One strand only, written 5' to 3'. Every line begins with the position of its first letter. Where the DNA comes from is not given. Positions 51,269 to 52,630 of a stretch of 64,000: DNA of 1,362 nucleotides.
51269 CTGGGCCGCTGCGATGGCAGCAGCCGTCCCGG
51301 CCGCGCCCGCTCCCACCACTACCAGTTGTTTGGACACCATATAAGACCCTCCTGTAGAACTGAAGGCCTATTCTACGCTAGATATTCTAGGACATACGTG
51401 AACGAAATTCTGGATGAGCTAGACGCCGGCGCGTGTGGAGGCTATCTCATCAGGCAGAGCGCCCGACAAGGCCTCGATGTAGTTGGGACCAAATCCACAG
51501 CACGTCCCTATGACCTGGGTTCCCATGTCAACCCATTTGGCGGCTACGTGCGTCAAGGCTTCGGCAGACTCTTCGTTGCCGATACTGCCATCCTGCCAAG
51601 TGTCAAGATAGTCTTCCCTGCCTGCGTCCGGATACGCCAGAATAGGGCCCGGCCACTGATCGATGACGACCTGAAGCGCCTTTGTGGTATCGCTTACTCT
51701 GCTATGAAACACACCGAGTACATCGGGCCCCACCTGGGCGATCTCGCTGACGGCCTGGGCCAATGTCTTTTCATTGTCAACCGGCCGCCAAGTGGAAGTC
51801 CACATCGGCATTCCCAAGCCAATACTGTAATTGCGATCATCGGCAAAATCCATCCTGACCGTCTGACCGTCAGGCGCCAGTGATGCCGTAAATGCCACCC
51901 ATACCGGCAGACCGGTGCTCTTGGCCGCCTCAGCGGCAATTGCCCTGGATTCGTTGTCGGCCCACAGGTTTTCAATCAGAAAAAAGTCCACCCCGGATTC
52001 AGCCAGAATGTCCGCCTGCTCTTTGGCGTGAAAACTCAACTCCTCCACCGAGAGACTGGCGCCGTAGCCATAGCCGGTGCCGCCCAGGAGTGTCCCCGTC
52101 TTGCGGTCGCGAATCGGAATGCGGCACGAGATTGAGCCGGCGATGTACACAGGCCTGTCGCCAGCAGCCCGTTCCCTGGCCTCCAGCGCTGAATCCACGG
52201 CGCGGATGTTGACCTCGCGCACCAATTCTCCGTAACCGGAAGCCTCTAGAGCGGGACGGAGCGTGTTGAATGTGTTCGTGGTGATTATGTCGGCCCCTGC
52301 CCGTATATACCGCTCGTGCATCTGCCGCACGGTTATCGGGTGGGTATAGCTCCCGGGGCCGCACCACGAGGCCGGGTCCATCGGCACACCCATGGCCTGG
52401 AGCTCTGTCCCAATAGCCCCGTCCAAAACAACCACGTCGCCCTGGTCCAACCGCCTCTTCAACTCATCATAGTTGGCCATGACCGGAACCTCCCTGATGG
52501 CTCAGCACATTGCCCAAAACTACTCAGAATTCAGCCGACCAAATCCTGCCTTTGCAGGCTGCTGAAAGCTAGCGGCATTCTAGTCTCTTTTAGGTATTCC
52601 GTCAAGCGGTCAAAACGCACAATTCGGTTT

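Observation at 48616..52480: BHMT-like homocysteine methyltransferase with a heterodimeric HcnB/HcnC (opine/sarcosine-oxidase-like) FAD oxidase: candidate N-methyl compound demethylation pathway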

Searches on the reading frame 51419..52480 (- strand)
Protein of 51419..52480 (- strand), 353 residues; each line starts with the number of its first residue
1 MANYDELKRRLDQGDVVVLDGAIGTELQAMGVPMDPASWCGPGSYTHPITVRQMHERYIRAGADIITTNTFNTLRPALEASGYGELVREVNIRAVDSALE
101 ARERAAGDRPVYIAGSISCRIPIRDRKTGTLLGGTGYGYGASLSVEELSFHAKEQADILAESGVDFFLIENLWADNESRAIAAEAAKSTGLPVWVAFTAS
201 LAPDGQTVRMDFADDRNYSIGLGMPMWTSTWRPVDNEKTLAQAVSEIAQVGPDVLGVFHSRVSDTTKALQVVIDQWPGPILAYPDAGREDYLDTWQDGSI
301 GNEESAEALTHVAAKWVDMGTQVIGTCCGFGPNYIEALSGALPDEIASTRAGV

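Call 4: search_protein_families(library=pfam, proteins=[window:51419-52480:-])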
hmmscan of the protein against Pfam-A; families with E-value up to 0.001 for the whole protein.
window:51419-52480:- (353 aa): 1 family
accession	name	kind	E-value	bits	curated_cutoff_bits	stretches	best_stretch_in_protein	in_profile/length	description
PF02574.22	S-methyl_trans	-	2.1e-46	159.5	22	1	17-341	1-282/283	Homocysteine S-methyltransferase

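Call 5: search_protein_families(library=ncbifam, proteins=[window:51419-52480:-])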
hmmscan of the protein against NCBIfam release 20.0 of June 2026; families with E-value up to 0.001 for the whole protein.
window:51419-52480:- (353 aa): 5 families
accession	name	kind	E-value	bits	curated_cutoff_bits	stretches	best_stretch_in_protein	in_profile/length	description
NF006396.0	PRK08645.1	equivalog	2.6e-36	124.9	453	2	7-200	4-174/611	bifunctional homocysteine S-methyltransferase/methylenetetrahydrofolate reductase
NF007020.0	PRK09485.1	equivalog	9e-34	116.9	215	2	6-200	3-191/306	homocysteine S-methyltransferase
NF005718.0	PRK07534.1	equivalog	5.2e-27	95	338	2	5-207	4-186/337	betaine--homocysteine S-methyltransferase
NF007024.0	PRK09490.1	equivalog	5.2e-18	64.2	1497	1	44-342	61-329/1234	methionine synthase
TIGR02082.1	metH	equivalog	6.6e-18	63.8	1010.85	1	15-180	4-178/1182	methionine synthase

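Call 8: find_homologous_proteins(query=window:51419-52480:-)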
Query window:51419-52480:- (353 aa): 1419 proteins with E <= 0.001 among 8000 candidates; the best 120 are listed.
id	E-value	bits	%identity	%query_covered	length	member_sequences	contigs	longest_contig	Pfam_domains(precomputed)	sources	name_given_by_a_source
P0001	6.0e-236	800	100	100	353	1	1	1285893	PF02574.23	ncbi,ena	-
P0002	5.5e-234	794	99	100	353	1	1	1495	PF02574.23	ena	-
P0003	1.7e-210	716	89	99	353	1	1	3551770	PF02574.23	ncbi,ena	-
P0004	4.0e-203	692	84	100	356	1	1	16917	PF02574.23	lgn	-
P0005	5.7e-202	688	86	99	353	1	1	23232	PF02574.23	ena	-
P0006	3.8e-201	686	85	99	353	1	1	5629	PF02574.23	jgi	-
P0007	6.7e-201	685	85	99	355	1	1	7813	PF02574.23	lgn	-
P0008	8.6e-201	684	84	100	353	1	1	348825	PF02574.23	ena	-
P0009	6.7e-200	682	86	99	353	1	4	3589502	PF02574.23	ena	-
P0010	8.6e-200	681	84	100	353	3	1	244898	PF02574.23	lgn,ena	-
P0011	8.0e-198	675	83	100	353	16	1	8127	PF02574.23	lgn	-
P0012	1.1e-197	674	85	98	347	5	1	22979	PF02574.23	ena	-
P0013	5.4e-197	672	84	99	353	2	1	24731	PF02574.23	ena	-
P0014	1.2e-192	658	81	99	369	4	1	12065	PF02574.23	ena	-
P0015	2.3e-192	657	80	99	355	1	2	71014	PF02574.23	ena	-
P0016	2.4e-190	650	81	99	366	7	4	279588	PF02574.23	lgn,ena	-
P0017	3.8e-187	640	78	99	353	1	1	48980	PF02574.23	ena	-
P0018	5.7e-187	639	78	99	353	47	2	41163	PF02574.23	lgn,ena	-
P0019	1.3e-186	638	78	99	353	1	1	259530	PF02574.23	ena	-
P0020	4.0e-186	636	77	99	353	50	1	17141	PF02574.23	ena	-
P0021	7.2e-186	635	76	99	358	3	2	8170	PF02574.23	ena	-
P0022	7.7e-186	635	77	99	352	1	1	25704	PF02574.23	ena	-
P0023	8.5e-186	635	78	99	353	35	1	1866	PF02574.23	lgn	-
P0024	8.5e-186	635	77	99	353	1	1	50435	PF02574.23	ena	-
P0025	5.0e-185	633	77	99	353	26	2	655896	PF02574.23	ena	-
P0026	6.8e-185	632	77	99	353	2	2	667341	PF02574.23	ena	-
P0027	7.5e-185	632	76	99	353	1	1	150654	PF02574.23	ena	-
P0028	9.2e-185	632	77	99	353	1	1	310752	PF02574.23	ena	-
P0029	1.0e-184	632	77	99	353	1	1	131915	PF02574.23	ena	-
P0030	1.3e-184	631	79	99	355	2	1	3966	PF02574.23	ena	-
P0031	1.6e-184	631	77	99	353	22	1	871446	PF02574.23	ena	-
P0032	2.5e-184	630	78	99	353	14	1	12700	PF02574.23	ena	-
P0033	3.9e-184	630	77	99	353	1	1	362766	PF02574.23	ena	-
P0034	4.9e-184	629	77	100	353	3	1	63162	PF02574.23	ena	-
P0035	5.6e-184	629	77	99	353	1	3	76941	PF02574.23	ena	-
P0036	1.1e-183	628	77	97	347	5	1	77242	PF02574.23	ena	-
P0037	1.1e-183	628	76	99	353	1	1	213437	PF02574.23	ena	-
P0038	1.3e-183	628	78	99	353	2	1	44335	PF02574.23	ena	-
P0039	1.6e-183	628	76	99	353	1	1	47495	PF02574.23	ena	-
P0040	1.8e-183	628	78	99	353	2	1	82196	PF02574.23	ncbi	-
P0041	1.9e-183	627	78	99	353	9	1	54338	PF02574.23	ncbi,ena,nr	ncbi:MAG: homocysteine S-methyltransferase family protein [Chloroflexota bacterium]|nr:homocysteine 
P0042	2.4e-183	627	76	99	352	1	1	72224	PF02574.23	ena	-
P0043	2.5e-183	627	77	99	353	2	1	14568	PF02574.23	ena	-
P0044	2.6e-183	627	76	99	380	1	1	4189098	PF02574.23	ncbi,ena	-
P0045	3.0e-183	627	76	99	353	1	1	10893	PF02574.23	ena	-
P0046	3.8e-183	626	78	100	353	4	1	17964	PF02574.23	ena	-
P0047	4.0e-183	626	76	99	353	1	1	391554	PF02574.23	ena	-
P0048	4.6e-183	626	77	99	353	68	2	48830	PF02574.23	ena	-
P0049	4.7e-183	626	76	99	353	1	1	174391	PF02574.23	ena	-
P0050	6.6e-183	626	75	99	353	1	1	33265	PF02574.23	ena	-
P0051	1.1e-182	625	78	99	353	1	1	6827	PF02574.23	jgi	-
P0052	1.2e-182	625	77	99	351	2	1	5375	PF02574.23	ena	-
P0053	1.8e-182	624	75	99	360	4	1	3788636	PF02574.23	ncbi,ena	-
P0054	1.9e-182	624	75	99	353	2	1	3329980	PF02574.23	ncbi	-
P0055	2.6e-182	624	77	99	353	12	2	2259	PF02574.23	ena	-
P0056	4.7e-182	623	76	99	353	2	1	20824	PF02574.23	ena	-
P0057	8.1e-182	622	75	99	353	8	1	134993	PF02574.23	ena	-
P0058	1.2e-181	622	76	99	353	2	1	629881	PF02574.23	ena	-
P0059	2.1e-181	621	76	99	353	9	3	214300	PF02574.23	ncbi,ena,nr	ncbi:MAG: homocysteine S-methyltransferase family protein [Chloroflexi bacterium]|nr:homocysteine S-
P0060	2.5e-181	620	75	99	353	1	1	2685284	PF02574.23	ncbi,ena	-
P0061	6.0e-181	619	75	99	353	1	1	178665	PF02574.23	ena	-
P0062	7.7e-181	619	74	99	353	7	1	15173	PF02574.23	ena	-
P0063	9.2e-181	619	77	99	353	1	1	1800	PF02574.23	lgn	-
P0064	1.2e-180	618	75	99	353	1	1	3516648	PF02574.23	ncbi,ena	-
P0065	1.3e-180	618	75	99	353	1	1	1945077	PF02574.23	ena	-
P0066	1.6e-180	618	76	99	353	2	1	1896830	PF02574.23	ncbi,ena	-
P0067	2.0e-180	617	77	99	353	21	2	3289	PF02574.23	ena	-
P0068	5.6e-180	616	74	99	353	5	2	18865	PF02574.23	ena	-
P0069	7.2e-180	616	77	100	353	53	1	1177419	PF02574.23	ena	-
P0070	9.5e-180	615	74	99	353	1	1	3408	PF02574.23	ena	-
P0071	1.7e-179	614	75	99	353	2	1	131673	PF02574.23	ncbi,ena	-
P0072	2.8e-179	614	74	99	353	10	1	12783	PF02574.23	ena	-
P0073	2.8e-179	614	75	99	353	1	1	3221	PF02574.23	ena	-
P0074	2.9e-179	614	76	99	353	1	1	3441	PF02574.23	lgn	-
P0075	3.8e-179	613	75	99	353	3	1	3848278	PF02574.23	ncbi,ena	-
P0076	7.1e-179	612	76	99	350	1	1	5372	PF02574.23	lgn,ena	-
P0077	7.2e-179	612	75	99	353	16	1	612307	PF02574.23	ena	-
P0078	1.2e-178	612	75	99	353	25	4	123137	PF02574.23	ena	-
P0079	3.9e-178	610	74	99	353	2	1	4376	PF02574.23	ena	-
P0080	1.1e-177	608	74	100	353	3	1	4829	PF02574.23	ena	-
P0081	1.3e-177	608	75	97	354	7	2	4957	PF02574.23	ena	-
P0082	2.3e-177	607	75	99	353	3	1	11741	PF02574.23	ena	-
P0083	2.9e-177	607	77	97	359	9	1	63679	PF02574.23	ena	-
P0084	3.4e-177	607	75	99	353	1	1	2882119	PF02574.23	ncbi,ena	-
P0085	5.5e-177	606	74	99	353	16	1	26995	PF02574.23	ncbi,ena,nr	ncbi:MAG: homocysteine S-methyltransferase family protein [Dehalococcoidia bacterium]|nr:homocystein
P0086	7.9e-177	606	73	99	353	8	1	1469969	PF02574.23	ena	-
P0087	1.0e-176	605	75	99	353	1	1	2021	PF02574.23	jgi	jgi:homocysteine S-methyltransferase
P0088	1.3e-176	605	74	99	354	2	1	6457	PF02574.23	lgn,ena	-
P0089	1.4e-176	605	75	99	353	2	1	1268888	PF02574.23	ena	-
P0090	2.2e-176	604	73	99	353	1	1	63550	PF02574.23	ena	-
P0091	2.3e-176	604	73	99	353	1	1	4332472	PF02574.23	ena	-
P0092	2.4e-176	604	74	99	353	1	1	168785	PF02574.23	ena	-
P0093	3.6e-176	604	75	99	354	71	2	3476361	PF02574.23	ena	-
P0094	3.8e-176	603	74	99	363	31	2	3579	PF02574.23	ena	-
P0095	6.8e-176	603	74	99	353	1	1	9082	PF02574.23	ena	-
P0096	1.6e-175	601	74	99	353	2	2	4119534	PF02574.23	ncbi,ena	-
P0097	2.5e-175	601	74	99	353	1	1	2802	PF02574.23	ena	-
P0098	3.7e-175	600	72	98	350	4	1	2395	PF02574.23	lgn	-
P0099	5.5e-175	600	73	99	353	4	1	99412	PF02574.23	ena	-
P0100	8.3e-175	599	73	99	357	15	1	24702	PF02574.23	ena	-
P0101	9.5e-175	599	74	99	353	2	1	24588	PF02574.23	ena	-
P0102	1.3e-174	598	74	100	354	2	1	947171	PF02574.23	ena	-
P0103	2.7e-174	597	73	99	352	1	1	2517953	PF02574.23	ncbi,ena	-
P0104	4.3e-174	597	72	99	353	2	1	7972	PF02574.23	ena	-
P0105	4.3e-174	597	72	99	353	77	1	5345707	PF02574.23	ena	-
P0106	4.7e-174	597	74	99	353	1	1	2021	PF02574.23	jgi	jgi:homocysteine S-methyltransferase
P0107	5.9e-174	596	73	99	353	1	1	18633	PF02574.23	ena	-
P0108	9.4e-174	596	72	99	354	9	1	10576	PF02574.23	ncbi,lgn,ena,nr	ncbi:MAG: homocysteine S-methyltransferase family protein [Chloroflexi bacterium]|nr:homocysteine S-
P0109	1.2e-173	595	72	99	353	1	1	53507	PF02574.23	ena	-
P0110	2.0e-173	594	72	99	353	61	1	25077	PF02574.23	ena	-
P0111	2.4e-173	594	73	99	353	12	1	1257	PF02574.23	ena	-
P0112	3.7e-173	594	73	99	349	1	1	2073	PF02574.23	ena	-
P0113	3.9e-173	594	72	99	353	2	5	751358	PF02574.23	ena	-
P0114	4.1e-173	593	73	97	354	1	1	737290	PF02574.23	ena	-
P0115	5.2e-173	593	74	99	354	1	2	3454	PF02574.23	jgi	jgi:homocysteine S-methyltransferase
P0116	1.0e-172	592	73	99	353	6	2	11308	PF02574.23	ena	-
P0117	1.5e-172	592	72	99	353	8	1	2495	PF02574.23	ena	-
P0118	1.9e-172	591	73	98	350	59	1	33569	PF02574.23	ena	-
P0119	2.8e-172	591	71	99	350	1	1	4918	PF02574.23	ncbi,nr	ncbi:MAG: homocysteine S-methyltransferase family protein [Chloroflexi bacterium]|nr:homocysteine S-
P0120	1.8e-171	588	72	99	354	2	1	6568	PF02574.23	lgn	-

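Call 9: search_solved_structures(query=window:51419-52480:-, show_alignments=3)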
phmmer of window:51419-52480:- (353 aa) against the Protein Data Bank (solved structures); distinct sequences matched with E-value up to 0.001: 12.
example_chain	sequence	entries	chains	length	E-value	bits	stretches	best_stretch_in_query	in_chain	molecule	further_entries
5dml_A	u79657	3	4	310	3.9e-17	65.6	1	4-199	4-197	Homocysteine S-methyltransferase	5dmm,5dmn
1umy_A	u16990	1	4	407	7.4e-15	58.1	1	9-206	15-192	Betaine--homocysteine S-methyltransferase 1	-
1lt7_A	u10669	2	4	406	1.1e-13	54.3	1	9-120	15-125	BETAINE-HOMOCYSTEINE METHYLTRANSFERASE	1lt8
8d45_A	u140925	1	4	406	4e-13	52.4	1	9-119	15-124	Betaine--homocysteine S-methyltransferase 1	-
4m3p_A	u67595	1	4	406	4.1e-13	52.4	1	9-119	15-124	Betaine--homocysteine S-methyltransferase 1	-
8g3h_A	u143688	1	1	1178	2.2e-12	50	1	12-118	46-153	Methionine synthase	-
8ssc_A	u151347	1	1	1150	3.7e-10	42.7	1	17-117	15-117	Methionine synthase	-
1q7m_A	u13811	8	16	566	6.8e-09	38.5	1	4-194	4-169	5-methyltetrahydrofolate S-homocysteine methyltransferase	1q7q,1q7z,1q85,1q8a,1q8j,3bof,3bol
9cbp_A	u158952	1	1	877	7.4e-09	38.4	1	17-117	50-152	Methionine synthase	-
9cbr_A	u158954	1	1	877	8.2e-09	38.2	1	17-117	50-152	Methionine synthase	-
4ccz_A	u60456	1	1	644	9.1e-09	38.1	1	44-179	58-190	METHIONINE SYNTHASE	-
9ssp_A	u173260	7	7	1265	7.2e-08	35.1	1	44-179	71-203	Methionine synthase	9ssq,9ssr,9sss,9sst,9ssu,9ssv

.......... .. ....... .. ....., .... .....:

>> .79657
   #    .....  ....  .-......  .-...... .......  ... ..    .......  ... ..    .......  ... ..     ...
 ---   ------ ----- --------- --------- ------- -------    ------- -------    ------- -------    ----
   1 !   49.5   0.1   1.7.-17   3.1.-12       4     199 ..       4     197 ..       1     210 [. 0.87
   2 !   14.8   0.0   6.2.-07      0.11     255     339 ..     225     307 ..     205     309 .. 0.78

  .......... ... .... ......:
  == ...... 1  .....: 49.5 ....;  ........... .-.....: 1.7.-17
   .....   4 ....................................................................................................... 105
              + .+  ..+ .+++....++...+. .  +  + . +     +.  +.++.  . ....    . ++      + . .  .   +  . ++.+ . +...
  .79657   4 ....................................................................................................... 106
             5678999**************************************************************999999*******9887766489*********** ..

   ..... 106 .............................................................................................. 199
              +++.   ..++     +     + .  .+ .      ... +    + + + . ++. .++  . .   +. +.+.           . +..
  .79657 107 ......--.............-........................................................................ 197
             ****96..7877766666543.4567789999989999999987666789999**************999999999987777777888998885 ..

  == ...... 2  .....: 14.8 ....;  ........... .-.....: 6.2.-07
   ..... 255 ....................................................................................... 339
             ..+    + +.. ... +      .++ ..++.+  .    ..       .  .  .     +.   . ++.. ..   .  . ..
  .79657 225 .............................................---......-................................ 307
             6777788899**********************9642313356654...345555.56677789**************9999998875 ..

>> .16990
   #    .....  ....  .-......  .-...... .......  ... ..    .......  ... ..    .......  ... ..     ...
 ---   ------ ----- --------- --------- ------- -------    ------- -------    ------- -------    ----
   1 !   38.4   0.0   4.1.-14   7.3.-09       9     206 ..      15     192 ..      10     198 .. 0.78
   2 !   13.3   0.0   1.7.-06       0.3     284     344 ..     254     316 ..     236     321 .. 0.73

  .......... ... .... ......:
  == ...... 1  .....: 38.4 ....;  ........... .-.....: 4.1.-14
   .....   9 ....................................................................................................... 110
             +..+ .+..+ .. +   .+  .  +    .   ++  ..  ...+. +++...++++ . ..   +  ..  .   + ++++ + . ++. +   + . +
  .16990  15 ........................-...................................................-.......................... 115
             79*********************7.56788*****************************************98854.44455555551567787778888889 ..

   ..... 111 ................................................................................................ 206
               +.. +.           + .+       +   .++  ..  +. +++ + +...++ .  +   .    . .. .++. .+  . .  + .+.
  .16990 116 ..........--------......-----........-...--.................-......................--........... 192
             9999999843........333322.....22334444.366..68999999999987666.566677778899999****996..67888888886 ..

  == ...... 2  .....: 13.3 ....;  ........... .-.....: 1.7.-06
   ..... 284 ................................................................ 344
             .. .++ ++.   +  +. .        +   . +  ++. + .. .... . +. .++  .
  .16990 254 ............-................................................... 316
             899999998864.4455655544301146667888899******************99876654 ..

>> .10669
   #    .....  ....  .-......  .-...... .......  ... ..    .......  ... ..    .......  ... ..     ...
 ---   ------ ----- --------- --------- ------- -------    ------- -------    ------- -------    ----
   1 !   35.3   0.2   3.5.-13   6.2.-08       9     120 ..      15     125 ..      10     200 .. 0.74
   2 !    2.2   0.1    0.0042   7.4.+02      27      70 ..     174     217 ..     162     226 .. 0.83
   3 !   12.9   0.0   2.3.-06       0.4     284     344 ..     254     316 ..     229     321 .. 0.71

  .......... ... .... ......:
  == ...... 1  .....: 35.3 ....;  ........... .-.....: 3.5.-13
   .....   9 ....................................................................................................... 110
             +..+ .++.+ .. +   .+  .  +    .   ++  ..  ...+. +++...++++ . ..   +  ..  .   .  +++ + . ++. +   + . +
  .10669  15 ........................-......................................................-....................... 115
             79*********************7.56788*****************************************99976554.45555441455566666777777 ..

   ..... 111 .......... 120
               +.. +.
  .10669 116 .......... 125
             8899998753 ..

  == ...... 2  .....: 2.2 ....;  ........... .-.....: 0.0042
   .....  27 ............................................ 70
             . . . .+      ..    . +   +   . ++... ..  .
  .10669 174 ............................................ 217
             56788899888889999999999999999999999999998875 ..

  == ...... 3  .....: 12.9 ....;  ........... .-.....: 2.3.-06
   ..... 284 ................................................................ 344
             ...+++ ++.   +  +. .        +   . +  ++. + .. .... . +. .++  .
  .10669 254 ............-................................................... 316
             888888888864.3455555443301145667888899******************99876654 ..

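Call 11: find_related_loci(query=A1, collection=genome_contigs, flank=8000)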
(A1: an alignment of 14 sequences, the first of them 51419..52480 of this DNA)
Query A1 (353 aa) in genome_contigs; peptide patterns used: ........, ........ (x = any residue, [..] = any of these).
200 stretches matched a pattern; 138 encode a relative of the query (tblastn E <= 1e-3); the best 80 are kept; 79 distinct loci.
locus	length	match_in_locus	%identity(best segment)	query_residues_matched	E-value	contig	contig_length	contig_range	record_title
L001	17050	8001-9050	89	1-350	0e+0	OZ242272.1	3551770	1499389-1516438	MAG: Chloroflexota bacterium isolate e1420fa2-ce91-4a5a-b5ce-1a2ec9efecdf genome assembly, chromosome: 1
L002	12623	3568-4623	85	1-352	0e+0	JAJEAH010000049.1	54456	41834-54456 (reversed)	MAG: Chloroflexota bacterium isolate jk18x7bins.44 k141_1500542, whole genome shotgun sequence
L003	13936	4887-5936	83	1-350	0e+0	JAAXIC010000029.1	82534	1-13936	MAG: Chloroflexota bacterium isolate Plut_88905 unfiltered_Plut_88905_genomic_contig_833018, whole genome shotgun sequen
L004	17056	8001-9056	83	1-352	0e+0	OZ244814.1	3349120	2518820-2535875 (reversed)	MAG: Chloroflexota bacterium isolate 69ec6d3d-2374-4d29-b98a-ed9ec61ffa6d genome assembly, chromosome: 1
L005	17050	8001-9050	76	1-350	0e+0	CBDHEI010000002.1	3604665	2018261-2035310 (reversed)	MAG: Dehalococcoidia bacterium isolate 8c643066-d586-4031-88eb-ae6791ed655d genome assembly, contig: contig_2, whole gen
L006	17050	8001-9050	75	1-350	0e+0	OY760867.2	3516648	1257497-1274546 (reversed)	MAG: Dehalococcoidia bacterium isolate ec36dd00-29ce-491f-9a3f-6816ace52b4b genome assembly, chromosome: 1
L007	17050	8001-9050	80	1-350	0e+0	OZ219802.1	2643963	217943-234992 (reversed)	MAG: Chloroflexota bacterium isolate 50a8419b-8e17-430b-920a-11f3287aca29 genome assembly, chromosome: 2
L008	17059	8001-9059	80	1-353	0e+0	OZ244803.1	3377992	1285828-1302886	MAG: Chloroflexota bacterium isolate 79ba3885-3119-4226-a239-5f829a180bad genome assembly, chromosome: 1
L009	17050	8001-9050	77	1-350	8e-179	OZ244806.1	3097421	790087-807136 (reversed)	MAG: Chloroflexota bacterium isolate 600da572-970b-48f2-b46a-9436f58df6f3 genome assembly, chromosome: 1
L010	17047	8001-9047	73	1-350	6e-178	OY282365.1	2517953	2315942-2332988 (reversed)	MAG: uncultured Dehalococcoidia bacterium isolate fd47c038-abb2-4c05-9cdb-6b11942eec52 genome assembly, chromosome: 1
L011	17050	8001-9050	75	1-350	6e-177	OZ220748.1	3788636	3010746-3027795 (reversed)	MAG: Dehalococcoidia bacterium isolate 6c7b36c8-b3ab-4b4c-a352-7e98d29eb5d7 genome assembly, chromosome: 1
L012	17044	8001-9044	77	1-348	4e-177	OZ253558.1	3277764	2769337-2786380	MAG: Chloroflexota bacterium isolate faa4938b-925b-4a81-b3a1-ab9e0e292ea9 genome assembly, chromosome: 1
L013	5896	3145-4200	78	1-352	1e-178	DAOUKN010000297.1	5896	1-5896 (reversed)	MAG TPA_asm: Chloroflexota bacterium isolate S7_331 k113_2273577, whole genome shotgun sequence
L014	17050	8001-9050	71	1-350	3e-176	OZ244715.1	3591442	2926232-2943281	MAG: Dehalococcoidia bacterium isolate 2a03d168-6b0a-4ce5-99cd-548ba5eaeb18 genome assembly, chromosome: 1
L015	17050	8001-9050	76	1-350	7e-176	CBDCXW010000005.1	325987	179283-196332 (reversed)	MAG: Dehalococcoidia bacterium isolate df45c49b-c266-4090-ac87-fb36498b7b26 genome assembly, contig: contig_5, whole gen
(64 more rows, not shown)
